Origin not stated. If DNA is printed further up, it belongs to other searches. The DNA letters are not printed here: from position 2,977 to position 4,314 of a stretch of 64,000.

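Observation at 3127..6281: KwaB-like (DUF4868-like) protein in a cluster with three unknown proteins: possible non-canonical Kiwa-like defence module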

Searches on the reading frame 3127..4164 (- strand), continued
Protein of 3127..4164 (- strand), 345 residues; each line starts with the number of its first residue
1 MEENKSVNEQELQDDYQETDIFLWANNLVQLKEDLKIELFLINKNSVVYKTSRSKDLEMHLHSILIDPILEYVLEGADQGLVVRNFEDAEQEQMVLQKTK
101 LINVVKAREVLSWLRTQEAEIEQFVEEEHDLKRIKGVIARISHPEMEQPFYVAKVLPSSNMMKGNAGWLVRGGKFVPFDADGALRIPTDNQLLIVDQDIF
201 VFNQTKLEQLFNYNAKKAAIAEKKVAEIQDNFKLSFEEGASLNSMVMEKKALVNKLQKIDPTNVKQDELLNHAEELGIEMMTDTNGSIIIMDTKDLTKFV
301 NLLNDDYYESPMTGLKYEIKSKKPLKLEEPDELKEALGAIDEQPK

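Call 75: find_encoding_contigs(protein=P0169, flank=6000, max_places=2)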
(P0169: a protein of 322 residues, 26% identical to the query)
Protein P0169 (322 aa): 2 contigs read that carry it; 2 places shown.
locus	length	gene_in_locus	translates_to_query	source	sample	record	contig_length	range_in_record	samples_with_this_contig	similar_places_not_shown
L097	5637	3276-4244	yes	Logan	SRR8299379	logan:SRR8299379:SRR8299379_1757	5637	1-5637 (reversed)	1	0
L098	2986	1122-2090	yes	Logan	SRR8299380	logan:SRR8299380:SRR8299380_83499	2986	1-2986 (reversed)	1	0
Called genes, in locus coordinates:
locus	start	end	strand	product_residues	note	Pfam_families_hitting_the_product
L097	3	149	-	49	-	?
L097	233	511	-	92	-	-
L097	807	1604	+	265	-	PF01844:HNH, PF14279:HNH_5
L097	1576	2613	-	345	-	PF00145:DNA_methylase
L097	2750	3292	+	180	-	PF28043:KwaA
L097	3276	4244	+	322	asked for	PF16162:KwaB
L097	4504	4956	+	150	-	PF00293:NUDIX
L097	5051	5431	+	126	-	PF07237:DUF1428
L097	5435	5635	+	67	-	?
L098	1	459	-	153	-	?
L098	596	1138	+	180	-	PF28043:KwaA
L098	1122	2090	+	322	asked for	PF16162:KwaB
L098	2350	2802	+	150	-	PF00293:NUDIX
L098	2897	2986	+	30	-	?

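Call 78: search_dna_similar(query=window:3127-4164:-, collection=phages, mode=protein, max_evalue=0.001, max_rows=25)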
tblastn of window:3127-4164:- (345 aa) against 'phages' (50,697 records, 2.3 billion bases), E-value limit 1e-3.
No match.

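Call 81: list_cluster_members(proteins=[window:3127-4164:-, P0121, P0272, window:4849-5643:-])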
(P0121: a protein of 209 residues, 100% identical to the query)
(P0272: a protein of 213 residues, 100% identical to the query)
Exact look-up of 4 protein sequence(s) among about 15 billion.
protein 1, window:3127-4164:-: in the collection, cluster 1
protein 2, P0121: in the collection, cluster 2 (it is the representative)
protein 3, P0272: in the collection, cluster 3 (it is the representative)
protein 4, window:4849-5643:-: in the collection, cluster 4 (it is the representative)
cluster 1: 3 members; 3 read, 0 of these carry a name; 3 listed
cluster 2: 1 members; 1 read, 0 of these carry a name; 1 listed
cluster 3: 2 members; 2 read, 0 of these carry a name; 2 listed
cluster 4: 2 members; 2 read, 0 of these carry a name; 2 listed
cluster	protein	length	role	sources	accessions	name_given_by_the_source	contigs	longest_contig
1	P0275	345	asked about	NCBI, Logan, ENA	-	-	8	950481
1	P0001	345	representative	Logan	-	-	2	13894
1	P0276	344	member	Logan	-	-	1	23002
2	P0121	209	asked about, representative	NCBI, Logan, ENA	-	-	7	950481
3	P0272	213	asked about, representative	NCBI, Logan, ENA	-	-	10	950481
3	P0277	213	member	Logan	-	-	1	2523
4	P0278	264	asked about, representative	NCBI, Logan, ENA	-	-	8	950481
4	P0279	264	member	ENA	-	-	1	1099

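Call 84: find_encoding_contigs(protein=P0129, flank=7000, max_places=2)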
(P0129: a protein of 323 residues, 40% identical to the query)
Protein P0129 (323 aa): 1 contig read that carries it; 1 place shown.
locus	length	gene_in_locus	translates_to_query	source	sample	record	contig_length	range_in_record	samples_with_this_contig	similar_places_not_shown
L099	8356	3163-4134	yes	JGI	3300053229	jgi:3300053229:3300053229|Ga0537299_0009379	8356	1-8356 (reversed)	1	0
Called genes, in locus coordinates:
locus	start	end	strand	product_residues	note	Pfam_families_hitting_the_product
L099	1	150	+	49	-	?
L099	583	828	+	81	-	-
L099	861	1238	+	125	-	PF01464:SLT, PF18896:SLT_3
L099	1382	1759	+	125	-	-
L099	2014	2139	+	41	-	-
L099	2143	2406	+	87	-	-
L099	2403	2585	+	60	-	-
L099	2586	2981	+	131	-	-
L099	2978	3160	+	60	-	-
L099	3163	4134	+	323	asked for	PF16162:KwaB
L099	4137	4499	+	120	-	-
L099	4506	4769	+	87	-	-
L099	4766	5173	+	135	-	-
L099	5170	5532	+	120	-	-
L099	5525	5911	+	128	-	PF05866:RusA (weak)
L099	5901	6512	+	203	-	-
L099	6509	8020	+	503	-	-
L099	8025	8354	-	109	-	?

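Call 85: search_protein_families(library=phrogs, proteins=[L095:4761-5711:+, L095:7369-9516:+, L095:2748-3485:+, L095:6001-6975:+, L099:6509-8020:+, L099:5901-6512:+, L099:5525-5911:+, L099:3163-4134:+, L094:1877-2476:+, L094:4490-4882:+], max_evalue=0.001)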
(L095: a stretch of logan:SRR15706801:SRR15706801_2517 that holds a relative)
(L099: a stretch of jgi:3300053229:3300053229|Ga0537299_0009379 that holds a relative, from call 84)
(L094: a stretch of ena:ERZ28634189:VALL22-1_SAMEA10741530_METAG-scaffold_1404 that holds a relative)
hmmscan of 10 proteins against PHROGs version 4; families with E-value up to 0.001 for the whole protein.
L095:4761-5711:+ (316 aa): 3 families
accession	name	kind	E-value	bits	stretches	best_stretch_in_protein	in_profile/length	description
phrog_148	-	DNA, RNA and nucleotide metabolism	1.2e-64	220.2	1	5-301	28-300/387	RecT-like ssDNA annealing protein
phrog_19737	-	unknown function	1.3e-23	84.3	1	7-112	13-106/108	-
phrog_34786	-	unknown function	2e-06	28.9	1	29-82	54-107/116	-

L095:7369-9516:+ (715 aa): 8 families
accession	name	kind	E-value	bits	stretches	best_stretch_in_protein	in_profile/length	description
phrog_1358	-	moron, auxiliary metabolic gene and host takeover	1.4e-88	298.8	2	313-553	480-725/1382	FtsK/SpoIIIE-like protein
phrog_3551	-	moron, auxiliary metabolic gene and host takeover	7.3e-60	203.8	2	411-549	415-555/758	FtsK/SpoIIIE-like protein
phrog_24831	-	unknown function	2.6e-10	40.6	1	414-545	271-399/700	-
phrog_17074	-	unknown function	5.6e-07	29.4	0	633-689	343-399/621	-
phrog_7035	-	unknown function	7.6e-07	28.8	1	433-473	212-250/969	-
phrog_2666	-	head and packaging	8.5e-07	29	1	430-544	319-433/555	terminase large subunit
phrog_17958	-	moron, auxiliary metabolic gene and host takeover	1.7e-06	27.6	1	417-553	316-441/682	FtsK/SpoIIIE-like protein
phrog_1218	-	DNA, RNA and nucleotide metabolism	1.8e-05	25.2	1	18-166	19-168/364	exonuclease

L095:2748-3485:+ (245 aa): 0 families

L095:6001-6975:+ (324 aa): 0 families

L099:6509-8020:+ (503 aa): 3 families
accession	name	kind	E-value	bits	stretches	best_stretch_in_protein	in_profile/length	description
phrog_9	-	head and packaging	3.4e-49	169.4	1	16-490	59-678/812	terminase large subunit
phrog_17688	-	unknown function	6.3e-31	108.8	1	16-300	8-287/290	-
phrog_2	-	head and packaging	2.1e-17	64.1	1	7-487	238-601/807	terminase large subunit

L099:5901-6512:+ (203 aa): 0 families

L099:5525-5911:+ (128 aa): 6 families
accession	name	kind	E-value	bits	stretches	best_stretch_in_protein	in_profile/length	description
phrog_1682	-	DNA, RNA and nucleotide metabolism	3.1e-13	50.8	1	54-125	78-150/387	RusA-like Holliday junction resolvase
phrog_34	-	DNA, RNA and nucleotide metabolism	1.8e-12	48.4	1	54-123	129-197/259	RusA-like Holliday junction resolvase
phrog_1532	-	unknown function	2.3e-07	31.4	1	48-95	3-50/80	-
phrog_21721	-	DNA, RNA and nucleotide metabolism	1e-05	26.2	1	48-119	55-130/265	RusA-like Holliday junction resolvase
phrog_33948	-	unknown function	1.7e-05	25.2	1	50-119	53-126/280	-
phrog_11894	-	DNA, RNA and nucleotide metabolism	5.4e-05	24.5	1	52-103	56-107/122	RusA-like Holliday junction resolvase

L099:3163-4134:+ (323 aa): 1 family
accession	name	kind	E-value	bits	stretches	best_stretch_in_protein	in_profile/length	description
phrog_32070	-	unknown function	0.00062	21.1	0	160-276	16-131/152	-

L094:1877-2476:+ (199 aa): 1 family
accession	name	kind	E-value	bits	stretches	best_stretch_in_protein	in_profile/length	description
phrog_18768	-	unknown function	0.00083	20.5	0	71-120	72-123/131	-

L094:4490-4882:+ (130 aa): 5 families
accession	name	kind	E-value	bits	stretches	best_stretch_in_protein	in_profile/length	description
phrog_98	-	unknown function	7.3e-32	111.5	1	1-129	25-152/208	-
phrog_8684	-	unknown function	1.8e-11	45.3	1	53-80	61-88/164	-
phrog_9246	-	unknown function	2.5e-06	28.6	1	5-77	4-77/82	-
phrog_24347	-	unknown function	3.1e-06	27.6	1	4-127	133-241/245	-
phrog_9107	-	unknown function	5e-05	23.9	1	4-76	9-82/209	-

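Call 87: find_related_loci(query=A2, collection=viral_contigs, flank=8000)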
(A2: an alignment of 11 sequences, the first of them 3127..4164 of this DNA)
Query A2 (345 aa) in viral_contigs; peptide patterns used: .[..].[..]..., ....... (x = any residue, [..] = any of these).
106 stretches matched a pattern; 23 encode a relative of the query (tblastn E <= 1e-3); 23 distinct loci.
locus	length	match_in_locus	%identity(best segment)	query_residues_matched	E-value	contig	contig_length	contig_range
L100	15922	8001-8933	55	18-328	1e-112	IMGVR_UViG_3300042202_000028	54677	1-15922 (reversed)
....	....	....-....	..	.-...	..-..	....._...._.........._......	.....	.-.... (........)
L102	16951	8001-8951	39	5-317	3e-73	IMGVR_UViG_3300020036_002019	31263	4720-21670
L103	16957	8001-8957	37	10-323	7e-69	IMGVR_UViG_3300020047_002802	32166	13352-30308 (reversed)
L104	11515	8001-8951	32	19-333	6e-51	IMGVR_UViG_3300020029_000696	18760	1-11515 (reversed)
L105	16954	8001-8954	34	19-333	2e-50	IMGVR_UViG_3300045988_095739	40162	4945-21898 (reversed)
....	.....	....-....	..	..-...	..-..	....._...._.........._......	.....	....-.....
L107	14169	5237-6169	27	20-329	4e-36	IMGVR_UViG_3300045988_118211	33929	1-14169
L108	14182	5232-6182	27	20-338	2e-35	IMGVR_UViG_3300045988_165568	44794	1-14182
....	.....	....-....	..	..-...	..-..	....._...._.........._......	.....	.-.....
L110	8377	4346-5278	27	20-329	3e-35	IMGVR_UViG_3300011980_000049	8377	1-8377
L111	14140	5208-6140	27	20-332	2e-34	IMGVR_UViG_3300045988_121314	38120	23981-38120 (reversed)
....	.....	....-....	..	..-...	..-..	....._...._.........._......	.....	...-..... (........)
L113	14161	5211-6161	27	20-338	4e-34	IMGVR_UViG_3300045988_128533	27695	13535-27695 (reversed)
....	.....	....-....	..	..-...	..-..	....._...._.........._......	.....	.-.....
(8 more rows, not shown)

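Call 93: search_protein_families(library=phrogs, proteins=[L107:2469-3077:+, L107:3074-4462:+, L107:4495-4818:+, L107:4805-5134:+, L107:6345-6941:+, L107:11468-13345:+, L102:7091-7849:+, L102:9673-10404:+, L102:10866-12305:+, L102:646-3711:+], max_evalue=0.001)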
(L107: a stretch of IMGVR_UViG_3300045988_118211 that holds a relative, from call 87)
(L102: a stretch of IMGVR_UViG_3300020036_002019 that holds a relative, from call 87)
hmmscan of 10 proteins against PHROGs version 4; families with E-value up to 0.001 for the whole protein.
L107:2469-3077:+ (202 aa): 3 families
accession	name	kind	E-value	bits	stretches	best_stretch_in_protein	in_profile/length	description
phrog_606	-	head and packaging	9.1e-18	65.8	1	40-193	16-146/167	terminase small subunit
phrog_309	-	head and packaging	1.1e-08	36.4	1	116-191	163-264/319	terminase small subunit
phrog_3064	-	head and packaging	0.00017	22.1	0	97-189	69-157/175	terminase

L107:3074-4462:+ (462 aa): 6 families
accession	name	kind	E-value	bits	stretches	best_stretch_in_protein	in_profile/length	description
phrog_2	-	head and packaging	3.4e-38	132.9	1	13-442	267-596/807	terminase large subunit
phrog_979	-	head and packaging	1e-29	104.7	1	11-254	153-413/642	terminase large subunit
phrog_5653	-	head and packaging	2.2e-10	41.6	1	246-440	2-182/199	terminase large subunit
phrog_10250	-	head and packaging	3.3e-08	34.5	1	232-436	3-213/228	terminase large subunit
phrog_3717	-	head and packaging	2.2e-06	28.3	1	19-191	18-189/277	terminase large subunit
phrog_9526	-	head and packaging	7.4e-05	23.3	1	12-154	11-155/280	terminase large subunit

L107:4495-4818:+ (107 aa): 0 families

L107:4805-5134:+ (109 aa): 8 families
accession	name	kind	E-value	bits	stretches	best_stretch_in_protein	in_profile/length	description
phrog_144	-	DNA, RNA and nucleotide metabolism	8.7e-12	46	1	6-106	21-134/175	HNH endonuclease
phrog_5956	-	DNA, RNA and nucleotide metabolism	7.8e-10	39.6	1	32-108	33-111/138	HNH endonuclease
phrog_119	-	DNA, RNA and nucleotide metabolism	9.8e-07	28.9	1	5-104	160-254/443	HNH endonuclease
phrog_333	-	DNA, RNA and nucleotide metabolism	8.1e-06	27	1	58-106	33-80/138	HNH endonuclease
phrog_2323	-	DNA, RNA and nucleotide metabolism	0.00011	23.2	1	56-104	36-83/113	HNH endonuclease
phrog_589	-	DNA, RNA and nucleotide metabolism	0.00024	21.9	1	26-105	64-139/179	HNH endonuclease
phrog_25061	-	DNA, RNA and nucleotide metabolism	0.00027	22.4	1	16-106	102-187/219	HNH endonuclease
phrog_3106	-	DNA, RNA and nucleotide metabolism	0.00071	20.3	0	37-107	139-223/252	HNH endonuclease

L107:6345-6941:+ (198 aa): 0 families

L107:11468-13345:+ (625 aa): 1 family
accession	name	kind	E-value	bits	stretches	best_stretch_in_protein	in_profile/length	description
phrog_332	-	connector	2.9e-09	36.8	1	117-356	138-357/560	head-tail adaptor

L102:7091-7849:+ (252 aa): 11 families
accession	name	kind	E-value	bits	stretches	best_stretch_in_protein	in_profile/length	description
phrog_270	-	DNA, RNA and nucleotide metabolism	2.8e-08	34.5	1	21-104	44-126/383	replication initiation protein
phrog_1835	-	DNA, RNA and nucleotide metabolism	1.6e-06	28.7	1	19-79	41-101/301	HTH DNA binding protein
phrog_186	-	DNA, RNA and nucleotide metabolism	7.4e-06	26.8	1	14-155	29-188/308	DnaD-like helicase loader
phrog_678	-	DNA, RNA and nucleotide metabolism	1e-05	26.3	1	24-100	51-141/346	replication initiation O-like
phrog_15967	-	unknown function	1.7e-05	25.5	1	18-78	101-160/257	-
phrog_391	-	DNA, RNA and nucleotide metabolism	6.1e-05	23.8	1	22-88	15-86/298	replication initiation O-like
phrog_19658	-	DNA, RNA and nucleotide metabolism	7.4e-05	23.4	1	21-115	16-107/283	replication initiation protein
phrog_7498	-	DNA, RNA and nucleotide metabolism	0.00015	22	1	38-80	49-91/296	DnaD-like helicase loader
phrog_2880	-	DNA, RNA and nucleotide metabolism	0.00038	20.6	0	19-82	23-90/459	replication initiation protein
phrog_345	-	DNA, RNA and nucleotide metabolism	0.00042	21.1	1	32-87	54-109/297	replication initiation O-like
phrog_4617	-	DNA, RNA and nucleotide metabolism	0.0009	19.9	0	39-82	31-74/223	replication initiation protein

L102:9673-10404:+ (243 aa): 1 family
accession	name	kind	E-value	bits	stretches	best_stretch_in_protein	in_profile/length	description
phrog_1123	-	unknown function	2.5e-20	73.4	1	3-93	14-106/112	-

L102:10866-12305:+ (479 aa): 4 families
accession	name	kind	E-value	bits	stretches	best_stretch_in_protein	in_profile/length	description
phrog_1579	-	moron, auxiliary metabolic gene and host takeover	2e-111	374.4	1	4-479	23-482/482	glycosyltransferase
phrog_2456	-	moron, auxiliary metabolic gene and host takeover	1.5e-47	163.2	1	2-248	4-233/239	glycosyltransferase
phrog_8858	-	moron, auxiliary metabolic gene and host takeover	1.2e-07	31.8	1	34-218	17-193/395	glycosyltransferase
phrog_29879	-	moron, auxiliary metabolic gene and host takeover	0.00038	21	0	164-200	142-178/239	galactosyl transferase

L102:646-3711:+ (1021 aa): 16 families
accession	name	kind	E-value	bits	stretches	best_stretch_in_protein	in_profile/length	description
phrog_2631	-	tail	1.1e-38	134.3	1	633-775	341-479/644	tail fiber protein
phrog_7032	-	tail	1.8e-33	116.7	1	648-743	248-344/866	tail fiber protein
phrog_454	-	tail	1.6e-27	97.1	1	649-740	358-449/1376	tail fiber protein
phrog_8713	-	tail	2.2e-27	97.2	1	649-744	393-488/509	tail fiber protein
phrog_38759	-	unknown function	1.5e-20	74.3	1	588-747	103-267/920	-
phrog_6043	-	unknown function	2.5e-14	53.4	1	648-726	431-509/814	-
phrog_23820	-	tail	2.7e-11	44.8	1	671-750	94-173/221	tail fiber protein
phrog_24456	-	tail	1.6e-10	40.8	1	677-732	334-389/972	tail fiber protein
phrog_1197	-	tail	1e-09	39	1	671-745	185-258/715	tail protein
phrog_21962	-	tail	3.6e-09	37.3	1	678-741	149-212/321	tail protein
phrog_4757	-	unknown function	5.3e-08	33.5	1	651-919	82-312/359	-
phrog_4209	-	tail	1.2e-06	28.8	1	648-689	107-148/406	tail fiber protein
phrog_3100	-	tail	1.4e-06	29.9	1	650-732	79-160/382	tail fiber protein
phrog_4577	-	tail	1.2e-05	25.6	1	221-270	124-179/340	tail protein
phrog_18608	-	unknown function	9.8e-05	22.8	1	680-724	163-207/416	-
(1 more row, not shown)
